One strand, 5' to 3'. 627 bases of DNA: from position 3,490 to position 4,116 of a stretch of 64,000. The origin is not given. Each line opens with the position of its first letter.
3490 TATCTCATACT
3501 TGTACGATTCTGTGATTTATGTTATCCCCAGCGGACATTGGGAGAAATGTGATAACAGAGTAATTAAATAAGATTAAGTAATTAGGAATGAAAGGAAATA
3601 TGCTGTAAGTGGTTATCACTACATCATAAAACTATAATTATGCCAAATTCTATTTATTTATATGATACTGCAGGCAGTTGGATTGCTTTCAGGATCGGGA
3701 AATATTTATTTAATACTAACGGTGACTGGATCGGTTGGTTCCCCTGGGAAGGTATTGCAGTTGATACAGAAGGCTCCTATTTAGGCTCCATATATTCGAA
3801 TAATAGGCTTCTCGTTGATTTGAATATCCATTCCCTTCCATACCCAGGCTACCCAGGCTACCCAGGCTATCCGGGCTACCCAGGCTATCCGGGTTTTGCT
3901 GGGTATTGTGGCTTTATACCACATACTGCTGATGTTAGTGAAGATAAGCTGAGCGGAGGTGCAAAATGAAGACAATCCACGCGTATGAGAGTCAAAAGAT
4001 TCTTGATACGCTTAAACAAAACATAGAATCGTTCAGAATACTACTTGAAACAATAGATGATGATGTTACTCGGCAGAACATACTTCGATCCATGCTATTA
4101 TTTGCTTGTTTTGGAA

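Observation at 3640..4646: Translationally coupled beta-hairpin-repeat/(YPG)n protein + HEPN protein: candidate undescribed two-gene conflict cassette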

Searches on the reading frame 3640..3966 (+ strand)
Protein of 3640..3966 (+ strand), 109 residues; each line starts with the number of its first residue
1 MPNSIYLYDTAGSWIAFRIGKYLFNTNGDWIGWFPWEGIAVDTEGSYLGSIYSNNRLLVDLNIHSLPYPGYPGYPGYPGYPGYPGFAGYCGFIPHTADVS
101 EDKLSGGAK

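Call 3: search_protein_families(library=pfam, proteins=[window:3640-3966:+], max_evalue=1)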
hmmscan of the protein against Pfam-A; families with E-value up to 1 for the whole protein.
window:3640-3966:+ (109 aa): 3 families
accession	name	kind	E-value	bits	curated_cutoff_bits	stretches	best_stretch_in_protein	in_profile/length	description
PF21784.3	Bflower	-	2.4e-07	31.6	25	1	6-73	19-86/116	4-fold beta flower protein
PF01391.23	Collagen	-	0.011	15.9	27.2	1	70-88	31-49/60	Collagen triple helix repeat (20 copies)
PF18413.7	Neuraminidase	-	0.016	15.3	25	1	32-59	47-75/171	Neuraminidase-like domain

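Call 4: search_protein_families(library=padloc, proteins=[window:3640-3966:+], max_evalue=1)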
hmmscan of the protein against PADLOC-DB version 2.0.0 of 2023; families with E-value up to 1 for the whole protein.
window:3640-3966:+ (109 aa): 0 families

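Call 20: find_homologous_proteins(query=window:3640-3966:+)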
Query window:3640-3966:+ (109 aa): 343 proteins with E <= 0.001 among 4374 candidates; the best 120 are listed.
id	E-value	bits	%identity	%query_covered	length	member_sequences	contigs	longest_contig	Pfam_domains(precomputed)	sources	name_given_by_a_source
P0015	2.3e-47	178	70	97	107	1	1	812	PF21784.4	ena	-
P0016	2.0e-45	172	68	92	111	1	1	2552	PF21784.4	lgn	-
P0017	1.3e-44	169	67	93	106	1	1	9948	PF21784.4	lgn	-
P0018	9.0e-42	160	68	92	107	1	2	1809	PF21784.4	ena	-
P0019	8.0e-41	157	68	92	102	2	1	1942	PF21784.4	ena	-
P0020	1.9e-40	156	63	94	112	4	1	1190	PF21784.4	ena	-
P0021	2.2e-38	149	61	97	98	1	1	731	PF21784.4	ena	-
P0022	3.8e-37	145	64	93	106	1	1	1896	-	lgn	-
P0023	1.0e-36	144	62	95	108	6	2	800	-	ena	-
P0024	5.7e-35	138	55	95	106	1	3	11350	PF21784.4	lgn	-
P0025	7.9e-35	138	59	95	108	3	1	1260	PF21784.4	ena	-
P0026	8.9e-35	137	57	92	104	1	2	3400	PF21784.4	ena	-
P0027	2.5e-34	136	59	96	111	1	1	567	-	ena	-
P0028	3.3e-34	136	56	93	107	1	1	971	PF21784.4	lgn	-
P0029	9.1e-34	134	60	92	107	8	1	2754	PF21784.4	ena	-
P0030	1.2e-33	134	55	92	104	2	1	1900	PF21784.4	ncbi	-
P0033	3.8e-33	132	58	93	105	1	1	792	PF21784.4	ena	-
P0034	1.4e-32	130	59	94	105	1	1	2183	PF21784.4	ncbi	-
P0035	3.6e-31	126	60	88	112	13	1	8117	PF21784.4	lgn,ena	-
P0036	1.1e-30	124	54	93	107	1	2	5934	PF21784.4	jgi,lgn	-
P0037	2.4e-30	123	58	92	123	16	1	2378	PF21784.4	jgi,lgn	-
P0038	2.0e-29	120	59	88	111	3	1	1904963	PF21784.4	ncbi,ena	-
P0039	2.3e-29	120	55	91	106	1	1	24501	PF21784.4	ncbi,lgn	ncbi:MAG: 4-fold beta flower protein [Phormidesmis sp.]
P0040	2.4e-29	120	57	88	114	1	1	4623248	PF21784.4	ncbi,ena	-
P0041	4.6e-29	119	56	93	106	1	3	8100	PF21784.4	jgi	jgi:hypothetical protein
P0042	4.8e-29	119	53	88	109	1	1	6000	PF21784.4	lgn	-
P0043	5.5e-29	119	54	88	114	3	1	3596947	PF21784.4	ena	-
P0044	8.6e-29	118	68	65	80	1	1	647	PF21784.4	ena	-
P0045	8.8e-29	118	57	88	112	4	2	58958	PF21784.4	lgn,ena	-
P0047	2.5e-28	117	56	88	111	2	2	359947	PF21784.4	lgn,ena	-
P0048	3.7e-28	116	54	88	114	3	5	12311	PF21784.4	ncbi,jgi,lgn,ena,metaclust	metaclust:\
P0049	5.5e-28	115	54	91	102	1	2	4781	PF21784.4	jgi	jgi:hypothetical protein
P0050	6.2e-28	115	60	48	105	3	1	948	PF21784.4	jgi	jgi:hypothetical protein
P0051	7.9e-28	115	60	48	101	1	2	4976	PF21784.4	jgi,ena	-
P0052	9.7e-28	115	56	88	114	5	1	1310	PF21784.4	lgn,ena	-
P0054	1.1e-27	114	54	91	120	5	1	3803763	PF21784.4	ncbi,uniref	ncbi:4-fold beta flower protein [Candidatus Palauibacter sp.]|uniref:4-fold beta flower protein n=1 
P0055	1.8e-27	114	50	92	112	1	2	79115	PF21784.4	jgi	jgi:hypothetical protein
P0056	2.2e-27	113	51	87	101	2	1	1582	PF21784.4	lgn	-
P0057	2.2e-27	113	57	86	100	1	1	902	PF21784.4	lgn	-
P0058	2.4e-27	113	55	87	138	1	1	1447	PF21784.4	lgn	-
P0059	3.1e-27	113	54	97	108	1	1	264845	PF21784.4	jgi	jgi:hypothetical protein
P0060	3.2e-27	113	55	88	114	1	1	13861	PF21784.4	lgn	-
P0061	4.3e-27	113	54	69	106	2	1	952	PF21784.4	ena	-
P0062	4.3e-27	113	52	94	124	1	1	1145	PF21784.4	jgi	jgi:hypothetical protein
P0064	4.9e-27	112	56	90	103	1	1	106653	PF21784.4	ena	-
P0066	1.2e-26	111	55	64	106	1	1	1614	PF21784.4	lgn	-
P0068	1.8e-26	110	49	61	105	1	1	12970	PF21784.4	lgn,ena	-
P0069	1.9e-26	110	54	65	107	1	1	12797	PF21784.4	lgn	-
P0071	2.4e-26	110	54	90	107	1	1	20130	PF21784.4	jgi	jgi:hypothetical protein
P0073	2.8e-26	110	54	87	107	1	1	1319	PF21784.4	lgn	-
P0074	3.3e-26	110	53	97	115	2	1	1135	PF21784.4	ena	-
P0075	3.6e-26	110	55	89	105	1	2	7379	PF21784.4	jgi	jgi:hypothetical protein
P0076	5.2e-26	109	52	87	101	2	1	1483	PF21784.4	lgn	-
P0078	8.4e-26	108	51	88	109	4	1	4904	PF21784.4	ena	-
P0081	1.0e-25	108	51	93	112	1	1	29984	PF21784.4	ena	-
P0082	1.2e-25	108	49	91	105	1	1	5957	PF21784.4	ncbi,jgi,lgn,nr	ncbi:MAG: hypothetical protein MUF49_31535 [Oculatellaceae cyanobacterium Prado106]|jgi:hypothetical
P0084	1.3e-25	108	55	48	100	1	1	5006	PF21784.4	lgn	-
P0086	1.7e-25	107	50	93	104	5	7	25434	PF21784.4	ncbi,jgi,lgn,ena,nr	ncbi:MAG TPA: hypothetical protein PK961_02195 [bacterium]|nr:hypothetical protein [bacterium]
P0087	2.3e-25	107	53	87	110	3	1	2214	PF21784.4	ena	-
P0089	3.2e-25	106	48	88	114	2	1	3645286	PF21784.4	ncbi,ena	-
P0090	4.1e-25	106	49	92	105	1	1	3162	PF21784.4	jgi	jgi:4-fold beta flower protein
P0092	4.7e-25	106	54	94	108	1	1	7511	PF21784.4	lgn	-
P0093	4.8e-25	106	52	62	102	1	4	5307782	PF21784.4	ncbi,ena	-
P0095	6.4e-25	106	48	70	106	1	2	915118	-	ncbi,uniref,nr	ncbi:hypothetical protein P0F25_003261 [Vibrio metschnikovii]|uniref:hypothetical protein n=1 Tax=Vi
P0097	7.0e-25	105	50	94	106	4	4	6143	PF21784.4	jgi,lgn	jgi:hypothetical protein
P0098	7.0e-25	105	53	88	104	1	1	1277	PF21784.4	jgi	-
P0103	1.1e-24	105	52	94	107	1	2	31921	PF21784.4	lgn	-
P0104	1.3e-24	104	49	65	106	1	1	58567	PF21784.4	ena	-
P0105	1.4e-24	104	51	62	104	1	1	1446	PF21784.4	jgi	jgi:hypothetical protein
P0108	1.6e-24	104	50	92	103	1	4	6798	PF21784.4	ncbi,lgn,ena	-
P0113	2.2e-24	104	52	94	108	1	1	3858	PF21784.4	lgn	-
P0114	2.3e-24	104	53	52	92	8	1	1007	PF21784.4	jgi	jgi:hypothetical protein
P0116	2.6e-24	104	59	77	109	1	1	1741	PF21784.4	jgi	-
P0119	3.0e-24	103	53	80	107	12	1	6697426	PF21784.4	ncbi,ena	-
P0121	3.3e-24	103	52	90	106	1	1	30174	PF21784.4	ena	-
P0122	3.7e-24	103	51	93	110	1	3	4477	PF21784.4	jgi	jgi:hypothetical protein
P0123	3.7e-24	103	49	88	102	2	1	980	PF21784.4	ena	-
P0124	3.9e-24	103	51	89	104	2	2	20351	PF21784.4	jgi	jgi:hypothetical protein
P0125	3.9e-24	103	48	91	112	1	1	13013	PF21784.4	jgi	jgi:hypothetical protein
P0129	1.0e-23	102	50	64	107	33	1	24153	PF21784.4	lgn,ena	-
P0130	1.1e-23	101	50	94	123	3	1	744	PF21784.4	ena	-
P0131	1.1e-23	101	50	52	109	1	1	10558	PF21784.4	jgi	jgi:hypothetical protein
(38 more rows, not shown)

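Call 24: find_related_loci(query=A1, collection=genome_contigs, flank=6000)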
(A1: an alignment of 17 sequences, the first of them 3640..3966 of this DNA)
Query A1 (109 aa) in genome_contigs; peptide patterns used: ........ (x = any residue, [..] = any of these).
599 stretches matched a pattern (row limit reached: there are more); 86 encode a relative of the query (tblastn E <= 1e-3); the best 80 are kept; 80 distinct loci.
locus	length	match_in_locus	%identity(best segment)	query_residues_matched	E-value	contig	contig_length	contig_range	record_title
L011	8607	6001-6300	55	6-104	2e-31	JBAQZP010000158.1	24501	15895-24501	MAG: Phormidesmis sp. isolate MFD03260_ilm_asm_bin15 k127_33876, whole genome shotgun sequence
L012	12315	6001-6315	68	1-105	2e-29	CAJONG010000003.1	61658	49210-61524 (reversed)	uncultured Lachnospiraceae bacterium isolate Reindeer_2_mag_80 genome assembly, contig: scaffold_282, whole genome shotg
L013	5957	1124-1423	49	3-101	2e-27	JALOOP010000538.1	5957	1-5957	MAG: Oculatellaceae cyanobacterium Prado106 scaffold_66043, whole genome shotgun sequence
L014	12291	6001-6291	51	6-101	3e-26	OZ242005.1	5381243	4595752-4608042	MAG: Candidatus Latescibacterota bacterium isolate 4361563e-baaa-404a-b280-629f4181b36f genome assembly, chromosome: 1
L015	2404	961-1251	54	6-101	2e-21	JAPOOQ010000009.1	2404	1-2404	MAG: Gemmatimonadetes bacterium isolate APA_bin_39 c_000000005185, whole genome shotgun sequence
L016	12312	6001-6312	45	6-109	6e-21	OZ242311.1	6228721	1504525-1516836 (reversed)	MAG: Candidatus Latescibacterota bacterium isolate bccf755e-c1ee-4055-8c2e-878efcd7d1d4 genome assembly, chromosome: 1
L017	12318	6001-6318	58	1-105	2e-20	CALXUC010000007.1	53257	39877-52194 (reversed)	MAG: uncultured Clostridia bacterium isolate BRZ_PK__bin13 genome assembly, contig: BRZ_PK__NODE_1062_length_53257_cov_1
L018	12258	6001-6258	67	6-90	1e-18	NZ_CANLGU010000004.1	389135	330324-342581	Uncultured Algibacter sp. isolate 2-1252.fasta NODE_4, whole genome shotgun sequence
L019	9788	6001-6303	55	2-101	2e-18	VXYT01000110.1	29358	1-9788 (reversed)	MAG: Candidatus Palauibacter ramosifaciens isolate SB0670_bin_18 NODE_814_length_29358_cov_25.432447, whole genome shotg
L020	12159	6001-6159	62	6-57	2e-18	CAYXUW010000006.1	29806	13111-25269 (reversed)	MAG TPA_asm: uncultured Pirellulales bacterium isolate binchicken_co178_121 genome assembly, contig: NODE_2229_length_29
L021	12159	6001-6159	62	6-57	1e-17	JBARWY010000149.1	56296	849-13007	MAG: Devosia sp. isolate MFD04287_ilm_asm_bin2 k127_1706, whole genome shotgun sequence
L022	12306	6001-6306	50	8-106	2e-17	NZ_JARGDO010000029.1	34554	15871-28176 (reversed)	Tessaracoccus caeni strain HF-7 NODE_29_length_34554_cov_74.933976, whole genome shotgun sequence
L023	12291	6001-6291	53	6-97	2e-17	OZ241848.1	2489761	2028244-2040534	MAG: Bdellovibrionales bacterium isolate 96141382-e311-45bf-910f-4fc7ba283183 genome assembly, chromosome: 1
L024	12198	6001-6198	48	6-73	6e-17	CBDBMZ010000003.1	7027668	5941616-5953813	MAG: Vicinamibacterales bacterium isolate 5852b306-6763-4b4c-a466-03502f5c62f4 genome assembly, contig: contig_3, whole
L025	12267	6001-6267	61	1-89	1e-16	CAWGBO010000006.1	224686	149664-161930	MAG: uncultured Actinomycetes bacterium isolate MFD06435.bin.2.68 genome assembly, contig: contig_64620, whole genome sh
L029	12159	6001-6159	55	6-57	2e-15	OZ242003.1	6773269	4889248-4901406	MAG: Vicinamibacterales bacterium isolate a81303e6-5222-43c3-8420-e6164aabff0e genome assembly, chromosome: 1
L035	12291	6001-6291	53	6-104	1e-14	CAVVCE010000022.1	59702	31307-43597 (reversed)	MAG: uncultured Alphaproteobacteria bacterium isolate MFD04540.bin.2.38 genome assembly, contig: contig_21630, whole gen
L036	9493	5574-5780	54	6-73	2e-14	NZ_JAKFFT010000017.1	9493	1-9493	Dyadobacter sp. CY347 Scaffold12_1, whole genome shotgun sequence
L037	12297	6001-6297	53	4-101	2e-14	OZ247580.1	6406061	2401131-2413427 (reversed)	MAG: Candidatus Latescibacterota bacterium isolate 34bd4037-9faa-49cb-aada-cae4c411e00c genome assembly, chromosome: 1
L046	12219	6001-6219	49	1-73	1e-12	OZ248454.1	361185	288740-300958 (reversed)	Spirosomataceae bacterium isolate RE-19 genome assembly, chromosome: RE-19-c4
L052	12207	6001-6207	47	6-76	1e-11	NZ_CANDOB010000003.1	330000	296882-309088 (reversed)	Alkalihalobacillus sp. CinArs1 NODE_3_length_330000_cov_189.301, whole genome shotgun sequence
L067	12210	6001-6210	46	4-73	3e-9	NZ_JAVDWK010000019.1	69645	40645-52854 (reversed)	Arthrobacter sp. BE255 Ga0454558_19, whole genome shotgun sequence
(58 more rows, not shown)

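Call 35: search_dna_similar(query=window:3640-3966:+, collection=phages, mode=protein, max_evalue=0.001)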
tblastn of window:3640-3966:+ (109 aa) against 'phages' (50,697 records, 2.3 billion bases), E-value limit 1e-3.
No match.

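Call 36: search_dna_similar(query=window:3640-3966:+, collection=plasmids, mode=protein, max_evalue=0.001)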
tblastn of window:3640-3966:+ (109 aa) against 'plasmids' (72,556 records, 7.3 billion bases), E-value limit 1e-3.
Records with a match: 2; places in all: 2; records where one place covers at least 80% of the query: 1.
Best place of each record, by identity: <60% 2.
By first word of the organism name: Actinomyces 1; Streptomyces 1.
By predicted mobility (MOB-suite, as given by PLSDB): non-mobilizable 1; mobilizable 1.
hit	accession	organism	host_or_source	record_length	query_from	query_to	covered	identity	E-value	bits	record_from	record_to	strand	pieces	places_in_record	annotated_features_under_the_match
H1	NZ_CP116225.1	Actinomyces oris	Homo sapiens,Cell culture,oral cavity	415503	8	106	91%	48.5%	1e-9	61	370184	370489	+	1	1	hypothetical protein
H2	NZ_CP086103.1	Streptomyces anulatus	Peperomia dindygulensis Miq.,cell ...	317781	6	57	48%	47.2%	9e-9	58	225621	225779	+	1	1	4-fold beta flower protein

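Call 47: search_protein_families(library=pfam, proteins=[L018:2884-3789:+, L018:3789-5537:+, L018:5672-5986:+, L018:6349-8457:+, L018:8470-9198:+, L016:5026-5928:+, L036:4528-5493:+, L067:4991-5884:+, L046:3817-5907:+, L052:4102-5700:+], max_evalue=0.01)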
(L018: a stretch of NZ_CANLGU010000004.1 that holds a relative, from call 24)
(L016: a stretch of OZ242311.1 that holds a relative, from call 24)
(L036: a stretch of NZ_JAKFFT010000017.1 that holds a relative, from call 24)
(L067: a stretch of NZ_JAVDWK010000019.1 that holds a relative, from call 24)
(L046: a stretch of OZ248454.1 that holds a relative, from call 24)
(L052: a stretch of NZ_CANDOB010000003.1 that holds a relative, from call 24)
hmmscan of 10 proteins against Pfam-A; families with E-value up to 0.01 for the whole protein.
L018:2884-3789:+ (302 aa): 1 family
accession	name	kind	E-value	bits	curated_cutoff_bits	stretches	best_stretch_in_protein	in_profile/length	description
PF08800.15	BT4734-like_N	-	5.4e-22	78.8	22.4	1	180-294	5-133/134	BT4734-like, N-terminal domain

L018:3789-5537:+ (583 aa): 2 families
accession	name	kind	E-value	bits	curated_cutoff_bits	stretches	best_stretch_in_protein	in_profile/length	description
PF13148.11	DUF3987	-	1.8e-61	208.8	27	1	172-511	1-363/364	Protein of unknown function (DUF3987)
PF08707.16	PriCT_2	-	5.5e-18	65.5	22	1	42-116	3-77/77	Primase C terminal 2 (PriCT-2)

L018:5672-5986:+ (105 aa): 6 families
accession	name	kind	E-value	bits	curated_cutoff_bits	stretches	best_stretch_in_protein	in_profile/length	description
PF13560.12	HTH_31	-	2.8e-11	44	27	1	10-69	1-61/64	Helix-turn-helix domain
PF01381.28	HTH_3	-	1.8e-09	37.9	23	1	15-69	1-55/55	Helix-turn-helix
PF12844.13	HTH_19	-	9.4e-08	32.3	30.2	1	12-71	1-60/64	Helix-turn-helix domain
PF23559.1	WH_DRP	-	0.00018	21.9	27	1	58-104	2-44/71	Disease resistance protein Winged helix domain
PF13413.12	HTH_25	-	0.00045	20.4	24.6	1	15-47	2-34/62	Helix-turn-helix domain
PF13744.12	HTH_37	-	0.0059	16.8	27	0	12-47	20-55/80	Helix-turn-helix domain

L018:6349-8457:+ (703 aa): 1 family
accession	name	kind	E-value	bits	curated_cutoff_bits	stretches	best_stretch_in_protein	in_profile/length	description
PF02171.23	Piwi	-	8.8e-13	48.6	28.9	1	408-687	9-299/302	Piwi domain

L018:8470-9198:+ (243 aa): 0 families

L016:5026-5928:+ (301 aa): 4 families
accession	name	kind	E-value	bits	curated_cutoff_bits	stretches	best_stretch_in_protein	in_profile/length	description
PF01381.28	HTH_3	-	7.7e-11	42.3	23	1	17-71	1-55/55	Helix-turn-helix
PF13560.12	HTH_31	-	1.6e-06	28.8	27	1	18-70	7-60/64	Helix-turn-helix domain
PF12844.13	HTH_19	-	1.3e-05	25.4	30.2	1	17-74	4-61/64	Helix-turn-helix domain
PF13443.12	HTH_26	-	0.00011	22.8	22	1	18-72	3-58/63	Cro/C1-type HTH DNA-binding domain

L036:4528-5493:+ (322 aa): 0 families

L067:4991-5884:+ (298 aa): 0 families

L046:3817-5907:+ (697 aa): 1 family
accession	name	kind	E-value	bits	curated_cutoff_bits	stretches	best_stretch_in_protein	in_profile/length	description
PF02171.23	Piwi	-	1.9e-11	44.2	28.9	1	408-677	9-296/302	Piwi domain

L052:4102-5700:+ (533 aa): 1 family
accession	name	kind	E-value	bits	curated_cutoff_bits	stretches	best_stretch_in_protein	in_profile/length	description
PF03235.19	GmrSD_N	-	1.6e-33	116.9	33.2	1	16-217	4-197/199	GmrSD restriction endonuclease, N-terminal domain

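Call 51: predict_structure(alignment_id=A1)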
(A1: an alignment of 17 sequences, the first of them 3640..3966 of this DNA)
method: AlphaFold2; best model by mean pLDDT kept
length: 109 residues; sequences in the alignment: 17
mean_pLDDT: 91.2   pTM: 0.83
mean pLDDT of the five models: 91.2, 90.7, 90.3, 88.9, 84.7
residues with pLDDT >= 90: 84; 70-90: 19; 50-70: 4; < 50: 2
segments of 3 or more residues with pLDDT < 50: none
pLDDT, mean of each block of 10 residues (from residue 1): 88 96 94 95 94 96 89 89 92 95 73
secondary structure, 60 per line:
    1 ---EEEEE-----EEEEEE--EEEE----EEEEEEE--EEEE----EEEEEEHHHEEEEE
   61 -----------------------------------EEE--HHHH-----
elements in order: E4-8 E14-19 E22-25 E30-36 E39-42 E47-52 E56-60 E96-98 H101-104

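Call 54: search_protein_families(library=ncbifam, proteins=[window:3640-3966:+, L011:6310-6987:+, L029:6309-7001:+], max_evalue=0.01)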
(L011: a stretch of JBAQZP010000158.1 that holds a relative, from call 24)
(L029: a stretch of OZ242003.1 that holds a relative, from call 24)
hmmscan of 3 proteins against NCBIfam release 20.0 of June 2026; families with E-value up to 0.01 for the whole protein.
window:3640-3966:+ (109 aa): 0 families

L011:6310-6987:+ (226 aa): 0 families

L029:6309-7001:+ (231 aa): 0 families

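Call 55: fold_search(model_id=the predicted structure, library=pdb)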
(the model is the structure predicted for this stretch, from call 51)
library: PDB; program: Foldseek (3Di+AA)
matches with E <= 10: 22; with E <= 0.001: 0
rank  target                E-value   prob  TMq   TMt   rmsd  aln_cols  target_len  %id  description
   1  8h8a_A                2.0e+00  0.04  0.18  0.03  11.4        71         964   14  Type VI secretion system effector RhsP in its post-autoproteolysis and monomeric form (released 2023-01-18)
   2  1e2s_P                3.2e+00  0.06  0.16  0.04   3.7        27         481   30  Crystal structure of an Arylsulfatase A mutant C69A (released 2000-12-06)
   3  8h8b                  4.4e+00  0.02  0.18  0.03  11.0        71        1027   13  Type VI secretion system effector RhsP in its pre-autoproteolysis and monomeric form (released 2023-01-18)
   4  4q2w                  5.0e+00  0.03  0.18  0.10   6.3        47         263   13  Crystal Structure of pneumococcal peptidoglycan hydrolase LytB (released 2014-07-16)
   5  7q97_A                5.4e+00  0.02  0.16  0.03  10.3        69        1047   17  Structure of the bacterial type VI secretion system effector RhsA. (released 2021-12-22)
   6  1e1z_P                5.7e+00  0.04  0.16  0.04   3.7        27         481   30  Crystal structure of an Arylsulfatase A mutant C69S (released 2001-05-10)
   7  1n2k_A                5.7e+00  0.04  0.16  0.04   3.7        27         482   30  Crystal structure of a covalent intermediate of endogenous human arylsulfatase A (released 2003-12-23)
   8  1n2l_A                5.7e+00  0.04  0.16  0.04   3.7        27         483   30  Crystal structure of a covalent intermediate of endogenous human arylsulfatase A (released 2003-12-23)
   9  8r3y_L                6.1e+00  0.01  0.15  0.03   9.7        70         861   13  Cryo EM structure of a stable LGL/aPKC Iota/Par-6 complex (released 2024-11-20)
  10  1auk_A                6.5e+00  0.03  0.16  0.04   3.7        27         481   30  HUMAN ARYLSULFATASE A (released 1998-03-04)
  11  9r1q_A                6.5e+00  0.00  0.09  0.02  12.9        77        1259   13  Beluga whale coronavirus spike glycoprotein (released 2026-02-11)
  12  8qjb_A                6.9e+00  0.02  0.16  0.03   6.9        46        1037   15  T6SS-linked Rhs repeat protein - Salmonella bongori Rhs-core domain extended N-terminus (released 2024-09-25)
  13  3kjj_B                7.3e+00  0.04  0.17  0.16   3.1        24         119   17  Crystal structure of NMB1025, a member of YjgF protein family, from Neisseria meningitidis (hexagonal crystal form) (released 2009-11-24)
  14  1e3c_P                7.3e+00  0.03  0.16  0.04   3.7        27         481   30  Crystal structure of an Arylsulfatase A mutant C69S soaked in synthetic substrate (released 2001-03-05)
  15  5z42                  7.3e+00  0.02  0.16  0.17   6.5        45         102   16  Aquifex aeolicus MutL endonuclease domain with three zinc ions. (released 2018-04-25)
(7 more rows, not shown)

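Call 60: find_encoding_contigs(protein=P0095, flank=4000, max_places=2)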
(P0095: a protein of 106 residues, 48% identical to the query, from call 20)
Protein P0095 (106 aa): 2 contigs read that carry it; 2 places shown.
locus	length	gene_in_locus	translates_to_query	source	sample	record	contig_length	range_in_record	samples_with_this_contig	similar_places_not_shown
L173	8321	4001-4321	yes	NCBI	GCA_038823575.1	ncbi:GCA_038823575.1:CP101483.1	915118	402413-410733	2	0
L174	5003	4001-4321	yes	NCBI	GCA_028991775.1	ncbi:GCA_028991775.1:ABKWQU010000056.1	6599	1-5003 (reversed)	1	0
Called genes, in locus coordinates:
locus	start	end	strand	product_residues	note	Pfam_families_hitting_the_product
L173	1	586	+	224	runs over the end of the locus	PF08867:FRG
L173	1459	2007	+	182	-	-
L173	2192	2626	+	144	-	-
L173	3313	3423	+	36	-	-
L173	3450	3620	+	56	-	-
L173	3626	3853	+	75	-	PF24718:HTH_73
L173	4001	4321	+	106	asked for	-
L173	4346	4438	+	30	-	-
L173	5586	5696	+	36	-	-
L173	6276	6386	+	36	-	-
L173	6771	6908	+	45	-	-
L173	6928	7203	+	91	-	-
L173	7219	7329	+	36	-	-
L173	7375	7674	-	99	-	PF05016:ParE_toxin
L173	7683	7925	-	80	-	PF02604:PhdYeFM_antitox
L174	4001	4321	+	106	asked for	-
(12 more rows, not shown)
